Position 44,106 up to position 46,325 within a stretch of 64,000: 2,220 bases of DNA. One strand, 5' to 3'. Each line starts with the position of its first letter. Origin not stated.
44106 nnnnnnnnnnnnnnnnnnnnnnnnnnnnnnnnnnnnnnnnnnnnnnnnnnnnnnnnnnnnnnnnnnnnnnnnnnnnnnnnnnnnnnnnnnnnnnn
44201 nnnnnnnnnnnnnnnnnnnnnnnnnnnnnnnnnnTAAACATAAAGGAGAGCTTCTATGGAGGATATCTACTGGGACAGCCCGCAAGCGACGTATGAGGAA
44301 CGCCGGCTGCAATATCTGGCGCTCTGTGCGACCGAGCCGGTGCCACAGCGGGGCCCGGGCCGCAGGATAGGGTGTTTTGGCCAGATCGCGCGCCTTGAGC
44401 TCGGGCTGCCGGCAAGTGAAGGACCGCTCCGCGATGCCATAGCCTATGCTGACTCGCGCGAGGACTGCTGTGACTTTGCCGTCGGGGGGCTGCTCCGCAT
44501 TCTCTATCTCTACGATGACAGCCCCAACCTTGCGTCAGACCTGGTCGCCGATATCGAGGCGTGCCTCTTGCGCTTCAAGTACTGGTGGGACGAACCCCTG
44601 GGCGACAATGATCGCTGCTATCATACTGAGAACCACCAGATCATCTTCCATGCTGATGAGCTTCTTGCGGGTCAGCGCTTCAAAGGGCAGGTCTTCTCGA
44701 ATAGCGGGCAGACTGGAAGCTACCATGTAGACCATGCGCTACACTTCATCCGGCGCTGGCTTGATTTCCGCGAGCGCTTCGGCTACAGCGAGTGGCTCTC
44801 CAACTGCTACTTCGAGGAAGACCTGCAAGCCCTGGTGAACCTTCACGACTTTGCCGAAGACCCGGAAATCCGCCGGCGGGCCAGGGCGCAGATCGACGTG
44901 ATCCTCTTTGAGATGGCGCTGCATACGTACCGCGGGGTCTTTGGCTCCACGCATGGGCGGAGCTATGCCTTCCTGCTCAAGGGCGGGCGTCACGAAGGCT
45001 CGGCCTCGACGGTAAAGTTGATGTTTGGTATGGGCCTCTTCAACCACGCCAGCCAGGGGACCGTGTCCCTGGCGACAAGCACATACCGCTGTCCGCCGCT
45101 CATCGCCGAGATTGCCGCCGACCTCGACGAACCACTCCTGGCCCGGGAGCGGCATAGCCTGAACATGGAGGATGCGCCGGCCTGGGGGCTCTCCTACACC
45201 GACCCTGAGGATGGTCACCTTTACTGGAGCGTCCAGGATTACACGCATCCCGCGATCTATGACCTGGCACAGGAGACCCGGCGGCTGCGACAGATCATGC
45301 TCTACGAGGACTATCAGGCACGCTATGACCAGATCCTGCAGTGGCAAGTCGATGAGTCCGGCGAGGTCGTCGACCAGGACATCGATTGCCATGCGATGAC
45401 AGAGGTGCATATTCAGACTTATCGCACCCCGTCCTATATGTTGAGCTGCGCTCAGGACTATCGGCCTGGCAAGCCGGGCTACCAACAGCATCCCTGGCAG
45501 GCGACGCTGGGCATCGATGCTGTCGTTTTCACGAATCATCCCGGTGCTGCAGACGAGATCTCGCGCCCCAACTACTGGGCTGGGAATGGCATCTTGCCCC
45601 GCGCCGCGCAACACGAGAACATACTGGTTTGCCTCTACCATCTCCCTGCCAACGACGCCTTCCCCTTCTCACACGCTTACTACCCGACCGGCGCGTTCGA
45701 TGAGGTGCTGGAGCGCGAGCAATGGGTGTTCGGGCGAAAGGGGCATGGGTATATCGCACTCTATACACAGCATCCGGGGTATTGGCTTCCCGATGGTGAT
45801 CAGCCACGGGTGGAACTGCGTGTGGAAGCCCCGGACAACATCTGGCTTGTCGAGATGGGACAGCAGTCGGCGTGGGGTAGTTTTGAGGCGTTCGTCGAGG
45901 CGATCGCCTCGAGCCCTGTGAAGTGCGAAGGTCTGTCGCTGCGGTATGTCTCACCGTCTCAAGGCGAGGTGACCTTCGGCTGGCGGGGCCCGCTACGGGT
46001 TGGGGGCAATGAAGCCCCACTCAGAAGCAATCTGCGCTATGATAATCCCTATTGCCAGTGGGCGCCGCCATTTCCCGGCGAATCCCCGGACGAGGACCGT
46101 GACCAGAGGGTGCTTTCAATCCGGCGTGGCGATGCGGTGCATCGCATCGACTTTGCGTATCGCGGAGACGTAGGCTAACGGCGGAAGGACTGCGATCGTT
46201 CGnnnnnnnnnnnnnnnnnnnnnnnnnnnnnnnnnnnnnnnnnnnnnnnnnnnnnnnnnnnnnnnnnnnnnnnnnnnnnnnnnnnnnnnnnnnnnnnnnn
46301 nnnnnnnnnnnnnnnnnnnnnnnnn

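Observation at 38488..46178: Three paralogous large cytoplasmic proteins (857, 643 and 640 aa) of unassigned family, tandemly arranged around ogl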

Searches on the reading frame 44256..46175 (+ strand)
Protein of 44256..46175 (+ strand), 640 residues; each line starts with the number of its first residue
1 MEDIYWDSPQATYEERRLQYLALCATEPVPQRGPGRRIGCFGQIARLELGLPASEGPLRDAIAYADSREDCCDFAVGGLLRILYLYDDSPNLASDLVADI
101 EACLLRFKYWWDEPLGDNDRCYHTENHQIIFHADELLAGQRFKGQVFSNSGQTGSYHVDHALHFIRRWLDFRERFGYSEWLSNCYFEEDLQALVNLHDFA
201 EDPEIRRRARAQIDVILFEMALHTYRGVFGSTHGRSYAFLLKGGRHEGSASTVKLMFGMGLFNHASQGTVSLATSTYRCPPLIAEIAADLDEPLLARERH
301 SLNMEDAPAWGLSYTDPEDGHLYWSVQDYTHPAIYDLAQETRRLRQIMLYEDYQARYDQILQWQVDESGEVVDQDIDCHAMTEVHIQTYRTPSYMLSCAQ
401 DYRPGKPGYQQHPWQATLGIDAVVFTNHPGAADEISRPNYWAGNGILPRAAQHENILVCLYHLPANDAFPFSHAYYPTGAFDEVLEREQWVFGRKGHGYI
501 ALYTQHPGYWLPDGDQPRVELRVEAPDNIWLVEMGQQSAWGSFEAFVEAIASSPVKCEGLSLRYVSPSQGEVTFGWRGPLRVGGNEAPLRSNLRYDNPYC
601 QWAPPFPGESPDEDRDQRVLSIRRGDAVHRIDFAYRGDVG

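Call 7: search_protein_families(library=pfam, proteins=[window:44256-46175:+], max_evalue=1)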
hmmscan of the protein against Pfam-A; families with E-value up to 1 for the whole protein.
window:44256-46175:+ (640 aa): 1 family
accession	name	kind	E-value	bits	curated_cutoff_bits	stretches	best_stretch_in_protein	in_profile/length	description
PF16477.11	DUF5054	-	0.11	12.9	37.6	1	293-341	192-241/291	Domain of unknown function (DUF5054)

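Call 8: search_protein_families(library=ncbifam, proteins=[window:44256-46175:+], max_evalue=1)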
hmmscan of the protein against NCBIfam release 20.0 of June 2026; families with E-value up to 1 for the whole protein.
window:44256-46175:+ (640 aa): 0 families

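Call 12: search_solved_structures(query=window:44256-46175:+, max_evalue=10)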
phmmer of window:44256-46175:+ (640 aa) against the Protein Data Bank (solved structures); distinct sequences matched with E-value up to 10: 3.
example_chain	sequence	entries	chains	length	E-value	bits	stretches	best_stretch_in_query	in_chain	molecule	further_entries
8zu6_A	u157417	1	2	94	0.42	12.1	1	502-562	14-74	Interferon-inducible double-stranded RNA-dependent protein kinase activator A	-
2z36_A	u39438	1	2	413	0.85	11.1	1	182-286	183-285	Cytochrome P450 type compactin 3'',4''-hydroxylase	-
9sob_E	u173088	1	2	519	1.9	9.9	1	190-221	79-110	Nucleoporin protein Ndc1-Nup protein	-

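Call 14: find_homologous_proteins(query=window:44256-46175:+)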
Query window:44256-46175:+ (640 aa): 938 proteins with E <= 0.001 among 8000 candidates; the best 120 are listed.
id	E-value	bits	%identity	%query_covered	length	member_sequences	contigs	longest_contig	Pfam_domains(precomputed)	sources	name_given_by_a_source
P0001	0.0e+0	1409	91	100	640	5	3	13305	-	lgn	-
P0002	0.0e+0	1354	87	100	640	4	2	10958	-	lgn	-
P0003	0.0e+0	1097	71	99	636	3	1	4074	-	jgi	jgi:hypothetical protein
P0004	0.0e+0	1050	71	99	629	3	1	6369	-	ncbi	-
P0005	0.0e+0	1037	71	94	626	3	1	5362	-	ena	-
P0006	0.0e+0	1028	68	99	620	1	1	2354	-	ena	-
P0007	0.0e+0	1018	70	94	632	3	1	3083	-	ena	-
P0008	0.0e+0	1013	67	99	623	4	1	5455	-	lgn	-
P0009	2.5e-297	1006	66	100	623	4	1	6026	-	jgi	jgi:hypothetical protein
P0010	4.7e-296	1002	67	99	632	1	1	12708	-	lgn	-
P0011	1.2e-295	1001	68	94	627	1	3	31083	-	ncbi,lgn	-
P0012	1.8e-295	1000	67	99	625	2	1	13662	-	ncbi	-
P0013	2.4e-294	996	67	97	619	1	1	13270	-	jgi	jgi:hypothetical protein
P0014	2.9e-291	986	66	99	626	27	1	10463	-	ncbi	-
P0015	4.5e-290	982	65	99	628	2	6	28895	-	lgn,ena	-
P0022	4.0e-285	966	66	94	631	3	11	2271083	-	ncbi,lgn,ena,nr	ncbi:MAG: hypothetical protein CL610_22410 [Anaerolineaceae bacterium]|nr:hypothetical protein [Anae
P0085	1.9e-250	851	58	99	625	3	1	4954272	-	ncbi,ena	-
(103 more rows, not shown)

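Call 22: find_encoding_contigs(protein=P0022, flank=10000, max_places=3)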
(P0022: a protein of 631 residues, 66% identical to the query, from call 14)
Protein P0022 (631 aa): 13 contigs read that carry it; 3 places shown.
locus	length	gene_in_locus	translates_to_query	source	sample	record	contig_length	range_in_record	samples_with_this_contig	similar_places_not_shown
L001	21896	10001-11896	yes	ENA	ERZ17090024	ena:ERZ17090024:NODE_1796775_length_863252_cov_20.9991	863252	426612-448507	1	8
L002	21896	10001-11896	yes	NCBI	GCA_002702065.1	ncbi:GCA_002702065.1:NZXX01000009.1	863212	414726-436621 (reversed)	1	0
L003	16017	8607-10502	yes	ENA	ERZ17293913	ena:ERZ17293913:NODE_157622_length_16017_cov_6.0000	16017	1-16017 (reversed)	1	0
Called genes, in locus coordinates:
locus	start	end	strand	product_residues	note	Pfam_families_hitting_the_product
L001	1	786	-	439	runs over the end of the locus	-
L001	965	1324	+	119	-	PF01648:ACPS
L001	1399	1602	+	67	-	-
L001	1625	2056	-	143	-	-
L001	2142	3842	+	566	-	PF25145:NfeD1b_N (faint), PF01343:Peptidase_S49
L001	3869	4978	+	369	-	-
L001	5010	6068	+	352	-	PF01073:3Beta_HSD, PF01370:Epimerase, PF02719:Polysacc_synt_2, PF04321:RmlD_sub_bind, PF05368:NmrA, PF13460:NAD_binding_10, PF16363:GDP_Man_Dehyd, PF07993:NAD_binding_4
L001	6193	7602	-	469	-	PF01565:FAD_binding_4, PF08031:BBE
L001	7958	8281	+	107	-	-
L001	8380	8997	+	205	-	PF18930:DUF5679, PF13676:TIR_2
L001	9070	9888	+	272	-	-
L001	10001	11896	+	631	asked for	-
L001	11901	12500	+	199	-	-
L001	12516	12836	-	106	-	-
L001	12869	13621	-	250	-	PF06325:PrmA (weak), PF13489:Methyltransf_23, PF01135:PCMT (weak), PF01209:Ubie_methyltran, PF13847:Methyltransf_31, PF08241:Methyltransf_11, PF08242:Methyltransf_12, PF13649:Methyltransf_25, +2 more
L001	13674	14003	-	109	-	PF01022:HTH_5, PF12840:HTH_20 (weak)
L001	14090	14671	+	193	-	-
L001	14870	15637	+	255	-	PF20434:BD-FAE, PF07859:Abhydrolase_3, PF00326:Peptidase_S9, PF12146:Hydrolase_4 (faint)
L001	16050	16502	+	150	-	PF10604:Polyketide_cyc2, PF03364:Polyketide_cyc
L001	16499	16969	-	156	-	PF08534:Redoxin, PF00578:AhpC-TSA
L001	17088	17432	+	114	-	PF07883:Cupin_2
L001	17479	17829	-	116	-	PF00037:Fer4 (weak), PF13183:Fer4_8 (faint), PF12838:Fer4_7, PF13187:Fer4_9 (weak), PF12797:Fer4_2 (weak), PF00037:Fer4, PF12837:Fer4_6 (weak), PF13237:Fer4_10 (weak), +2 more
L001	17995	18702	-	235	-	PF00027:cNMP_binding, PF12802:MarR_2 (faint), PF13545:HTH_Crp_2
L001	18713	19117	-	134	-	-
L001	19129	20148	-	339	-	PF04203:Sortase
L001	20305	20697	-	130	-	PF06271:RDD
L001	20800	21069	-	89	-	PF10041:DUF2277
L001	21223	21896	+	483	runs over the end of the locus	PF12705:PDDEXK_1 (faint), PF14520:HHH_5 (faint), PF13482:RNase_H_2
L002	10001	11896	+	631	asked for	-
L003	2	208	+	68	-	?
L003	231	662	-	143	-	-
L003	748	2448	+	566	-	PF25145:NfeD1b_N (faint), PF01343:Peptidase_S49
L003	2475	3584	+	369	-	-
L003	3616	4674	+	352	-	PF01073:3Beta_HSD, PF01370:Epimerase, PF02719:Polysacc_synt_2, PF04321:RmlD_sub_bind, PF05368:NmrA, PF13460:NAD_binding_10, PF16363:GDP_Man_Dehyd, PF07993:NAD_binding_4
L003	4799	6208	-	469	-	PF01565:FAD_binding_4, PF08031:BBE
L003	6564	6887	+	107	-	-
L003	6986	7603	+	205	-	PF18930:DUF5679, PF13676:TIR_2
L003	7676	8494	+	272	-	-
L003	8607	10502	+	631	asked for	-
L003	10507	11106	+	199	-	-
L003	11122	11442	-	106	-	-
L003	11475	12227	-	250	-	PF06325:PrmA (weak), PF13489:Methyltransf_23, PF01135:PCMT (weak), PF01209:Ubie_methyltran, PF13847:Methyltransf_31, PF08241:Methyltransf_11, PF08242:Methyltransf_12, PF13649:Methyltransf_25, +2 more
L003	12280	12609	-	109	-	PF01022:HTH_5, PF12840:HTH_20 (weak)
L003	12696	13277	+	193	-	-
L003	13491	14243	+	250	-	PF20434:BD-FAE, PF07859:Abhydrolase_3, PF00326:Peptidase_S9, PF12146:Hydrolase_4 (faint)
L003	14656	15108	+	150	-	PF10604:Polyketide_cyc2, PF03364:Polyketide_cyc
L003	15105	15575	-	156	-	PF08534:Redoxin, PF00578:AhpC-TSA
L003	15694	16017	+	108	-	?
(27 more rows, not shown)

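Call 23: predict_structure(alignment_id=A1)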
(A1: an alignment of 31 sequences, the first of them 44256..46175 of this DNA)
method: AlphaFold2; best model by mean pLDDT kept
length: 640 residues; sequences in the alignment: 31
mean_pLDDT: 84.7   pTM: 0.90
mean pLDDT of the five models: 84.7, 84.3, 82.3, 82.0, 81.8
residues with pLDDT >= 90: 333; 70-90: 203; 50-70: 80; < 50: 24
segments of 3 or more residues with pLDDT < 50: 180-183, 430-443, 638-640
pLDDT, mean of each block of 10 residues (from residue 1): 83 96 85 63 96 93 85 90 97 97 87 57 68 94 91 92 88 69 69 97 95 93 89 61 75 94 90 97 95 90 77 83 71 84 70 73 87 72 84 94 75 87 77 39 66 96 82 91 97 98 96 86 92 97 98 96 97 96 94 90 71 65 96 66
secondary structure, 60 per line:
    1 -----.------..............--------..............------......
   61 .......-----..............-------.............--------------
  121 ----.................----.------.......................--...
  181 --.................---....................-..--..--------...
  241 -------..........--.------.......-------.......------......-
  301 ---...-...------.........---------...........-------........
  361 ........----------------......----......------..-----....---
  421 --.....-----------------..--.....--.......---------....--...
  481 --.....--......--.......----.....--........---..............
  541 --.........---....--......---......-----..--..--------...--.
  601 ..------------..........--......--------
elements in order: H13-26 H35-48 H55-67 H73-86 H94-106 H125-141 H154-175 H183-199 H203-222 H248-257 H267-273 H281-287 E294-299 H317-325 H335-345 H353-368 E385-390 E395-400 E414-417 E423-427 E449-453 E456-462 E472-475 E483-487 E490-495 E498-504 E509-513 E516-523 E527-536 H537-540 H543-551 E555-558 E561-566 E570-575 E595-597 E600-602 H615-618 E619-624 E627-632

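Call 24: find_encoding_contigs(protein=P0085, flank=10000, max_places=1)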
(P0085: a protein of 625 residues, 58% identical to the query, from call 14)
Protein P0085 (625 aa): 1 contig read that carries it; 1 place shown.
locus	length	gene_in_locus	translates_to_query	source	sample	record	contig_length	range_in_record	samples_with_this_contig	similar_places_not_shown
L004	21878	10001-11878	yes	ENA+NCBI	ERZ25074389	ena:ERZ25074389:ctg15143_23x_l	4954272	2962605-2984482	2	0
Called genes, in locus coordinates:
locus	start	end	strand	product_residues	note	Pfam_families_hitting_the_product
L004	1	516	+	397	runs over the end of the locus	PF01582:TIR, PF08937:ThsB_TIR (faint), PF13676:TIR_2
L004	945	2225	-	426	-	PF07690:MFS_1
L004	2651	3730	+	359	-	PF00356:LacI, PF00532:Peripla_BP_1, PF13407:Peripla_BP_4, PF13377:Peripla_BP_3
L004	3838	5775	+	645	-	PF00496:SBP_bac_5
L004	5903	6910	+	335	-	PF00528:BPD_transp_1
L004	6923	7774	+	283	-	PF00528:BPD_transp_1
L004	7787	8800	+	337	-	PF00005:ABC_tran, PF13304:AAA_21 (faint), PF08352:oligo_HPY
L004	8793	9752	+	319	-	PF00005:ABC_tran, PF08352:oligo_HPY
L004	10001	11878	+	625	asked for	-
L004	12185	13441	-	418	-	PF02653:BPD_transp_2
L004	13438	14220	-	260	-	PF00005:ABC_tran, PF02463:SMC_N (weak), PF13304:AAA_21 (faint)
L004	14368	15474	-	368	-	PF13407:Peripla_BP_4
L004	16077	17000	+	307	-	PF08450:SGL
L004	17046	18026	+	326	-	PF01408:GFO_IDH_MocA, PF22725:GFO_IDH_MocA_C3, PF02894:GFO_IDH_MocA_C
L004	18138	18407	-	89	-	-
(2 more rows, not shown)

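Call 37: search_solved_structures(query=A1, max_evalue=10, show_alignments=3)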
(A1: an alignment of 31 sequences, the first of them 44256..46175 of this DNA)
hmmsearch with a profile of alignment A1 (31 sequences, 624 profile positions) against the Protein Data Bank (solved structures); distinct sequences matched with E-value up to 10: 0.

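Call 40: find_related_loci(query=A3, collection=genome_contigs, flank=10000)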
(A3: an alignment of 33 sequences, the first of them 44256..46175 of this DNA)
Query A3 (640 aa) in genome_contigs; peptide patterns used: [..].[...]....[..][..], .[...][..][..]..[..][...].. (x = any residue, [..] = any of these).
559 stretches matched a pattern; 558 encode a relative of the query (tblastn E <= 1e-3); the best 80 are kept; 79 distinct loci.
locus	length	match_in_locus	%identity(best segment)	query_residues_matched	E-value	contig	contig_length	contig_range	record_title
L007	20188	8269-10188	87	1-640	0e+0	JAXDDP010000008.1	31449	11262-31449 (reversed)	MAG: Anaerolineae bacterium isolate POMEDNA-B74 Raw2_k127_565270, whole genome shotgun sequence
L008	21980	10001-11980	68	1-624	0e+0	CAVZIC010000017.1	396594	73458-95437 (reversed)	MAG: uncultured Chloroflexia bacterium isolate MFD02416.bin.2.12 genome assembly, contig: contig_40982, whole genome sho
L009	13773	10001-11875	71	1-636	0e+0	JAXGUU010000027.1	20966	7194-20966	MAG: Anaerolineae bacterium isolate AnMBR.bin427 bin427_27, whole genome shotgun sequence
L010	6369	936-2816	71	1-636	0e+0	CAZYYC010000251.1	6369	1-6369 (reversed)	MAG TPA_asm: uncultured Anaerolineales bacterium isolate SRP241326_co1_43 genome assembly, contig: NODE_14762_length_636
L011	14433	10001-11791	72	1-601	0e+0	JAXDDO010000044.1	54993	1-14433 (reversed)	MAG: Anaerolineae bacterium isolate POMEDNA-B73 Raw2_k127_166965, whole genome shotgun sequence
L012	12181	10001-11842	69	1-619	0e+0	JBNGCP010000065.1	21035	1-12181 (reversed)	MAG: Anaerolineae bacterium isolate E05-002 bin45.fa-65, whole genome shotgun sequence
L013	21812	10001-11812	68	1-601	0e+0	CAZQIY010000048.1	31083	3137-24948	MAG TPA_asm: uncultured Anaerolineaceae bacterium isolate SRP268622_co1_413 genome assembly, contig: NODE_2859_length_31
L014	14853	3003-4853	67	1-633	0e+0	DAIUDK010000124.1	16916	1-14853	MAG TPA_asm: Chloroflexota bacterium isolate CTOTU19884 NODE_2812_length_16916_cov_16.653401, whole genome shotgun seque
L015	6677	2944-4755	66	1-601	0e+0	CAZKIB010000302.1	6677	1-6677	MAG TPA_asm: uncultured Anaerolineaceae bacterium isolate SRP290908_co1_25 genome assembly, contig: NODE_17390_length_66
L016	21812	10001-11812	66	1-601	0e+0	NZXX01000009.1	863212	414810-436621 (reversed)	MAG: Anaerolineaceae bacterium isolate NAT290 MHASMcontig_944331, whole genome shotgun sequence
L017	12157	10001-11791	69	1-601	0e+0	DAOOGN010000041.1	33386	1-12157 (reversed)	MAG TPA_asm: Anaerolineae bacterium isolate AMR_MDS_4430 NODE_1475_length_33386_cov_33.003900, whole genome shotgun sequ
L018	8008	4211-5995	68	1-600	0e+0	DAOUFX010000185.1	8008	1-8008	MAG TPA_asm: Anaerolineae bacterium isolate R24_80 k131_318692, whole genome shotgun sequence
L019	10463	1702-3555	66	1-633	0e+0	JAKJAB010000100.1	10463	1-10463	MAG: Chloroflexota bacterium isolate UR.bin85 NODE_100_length_10463_cov_1.983247, whole genome shotgun sequence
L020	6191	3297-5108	65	1-601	0e+0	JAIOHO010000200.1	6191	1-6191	MAG: Anaerolineae bacterium isolate MAG_06 contig_64214, whole genome shotgun sequence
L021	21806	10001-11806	64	1-601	0e+0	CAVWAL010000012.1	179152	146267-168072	MAG: uncultured bacterium isolate MFD01721.bin.2.215 genome assembly, contig: contig_43566, whole genome shotgun sequenc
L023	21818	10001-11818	62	1-601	0e+0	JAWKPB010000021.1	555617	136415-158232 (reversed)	MAG: Anaerolineae bacterium isolate BC1.4 BC1.4.fa-21, whole genome shotgun sequence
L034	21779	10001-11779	55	3-601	0e+0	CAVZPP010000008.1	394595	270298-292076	MAG: uncultured Bacteroidaceae bacterium isolate MFD03804.bin.1.39 genome assembly, contig: contig_42180, whole genome s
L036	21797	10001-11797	50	2-599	0e+0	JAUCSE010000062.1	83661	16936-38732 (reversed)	MAG: Mucilaginibacter sp. isolate RYN_307 scaffold_722712, whole genome shotgun sequence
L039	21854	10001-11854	47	3-624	0e+0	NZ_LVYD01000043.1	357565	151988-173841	Niastella vici strain DJ57 contig16, whole genome shotgun sequence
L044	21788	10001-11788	47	3-601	0e+0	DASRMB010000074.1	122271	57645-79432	MAG TPA_asm: Prolixibacteraceae bacterium isolate SMAG_U10204 k141_105390, whole genome shotgun sequence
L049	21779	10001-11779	44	3-601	9e-173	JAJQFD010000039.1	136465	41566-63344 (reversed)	MAG: Bacteroides sp. isolate MO.1_1 NODE_15_length_136465_cov_21.021773, whole genome shotgun sequence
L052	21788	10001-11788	44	1-601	3e-172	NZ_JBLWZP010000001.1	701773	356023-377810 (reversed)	MAG: Galbibacter sp. isolate EC02-13 C02maxbin.038RE.5K@1, whole genome shotgun sequence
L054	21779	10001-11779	45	3-601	2e-171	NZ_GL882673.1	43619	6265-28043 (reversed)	Bacteroides fluxus YIT 12057 Scfld193, whole genome shotgun sequence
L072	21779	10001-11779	45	3-601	9e-171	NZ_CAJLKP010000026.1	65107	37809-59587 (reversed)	MAG: uncultured Bacteroides sp. isolate ERR321312-bin.11, whole genome shotgun sequence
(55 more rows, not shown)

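Call 41: search_protein_families(library=pfam, alignment_id=A3, max_evalue=5)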
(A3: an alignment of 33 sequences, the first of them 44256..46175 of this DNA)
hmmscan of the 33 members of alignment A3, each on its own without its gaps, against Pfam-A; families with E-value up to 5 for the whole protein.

A. member 1, window:44256-46175:+ (640 aa): 1 family
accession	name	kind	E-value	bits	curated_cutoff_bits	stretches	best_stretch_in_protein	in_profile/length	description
PF16477.11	DUF5054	-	0.11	12.9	37.6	1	293-341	192-241/291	Domain of unknown function (DUF5054)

B. families by the number of members that match (of 33 scanned): 6 families
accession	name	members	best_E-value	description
PF22666.2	Glyco_hydro_2_N2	5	0.021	Glycosyl hydrolase 2 galactose-binding domain-like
PF21300.2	LbR_Ice_bind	1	3.8e-06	Grass antifreeze beta roll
PF06855.17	YozE_SAM_like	1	0.05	YozE SAM-like fold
PF09317.16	ACDH_C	1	0.053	Acyl-CoA dehydrogenase, C-terminal, bacterial type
PF16477.11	DUF5054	1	0.11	Domain of unknown function (DUF5054)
PF12912.12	N_NLPC_P60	1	0.22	NLPC_P60 stabilising domain, N term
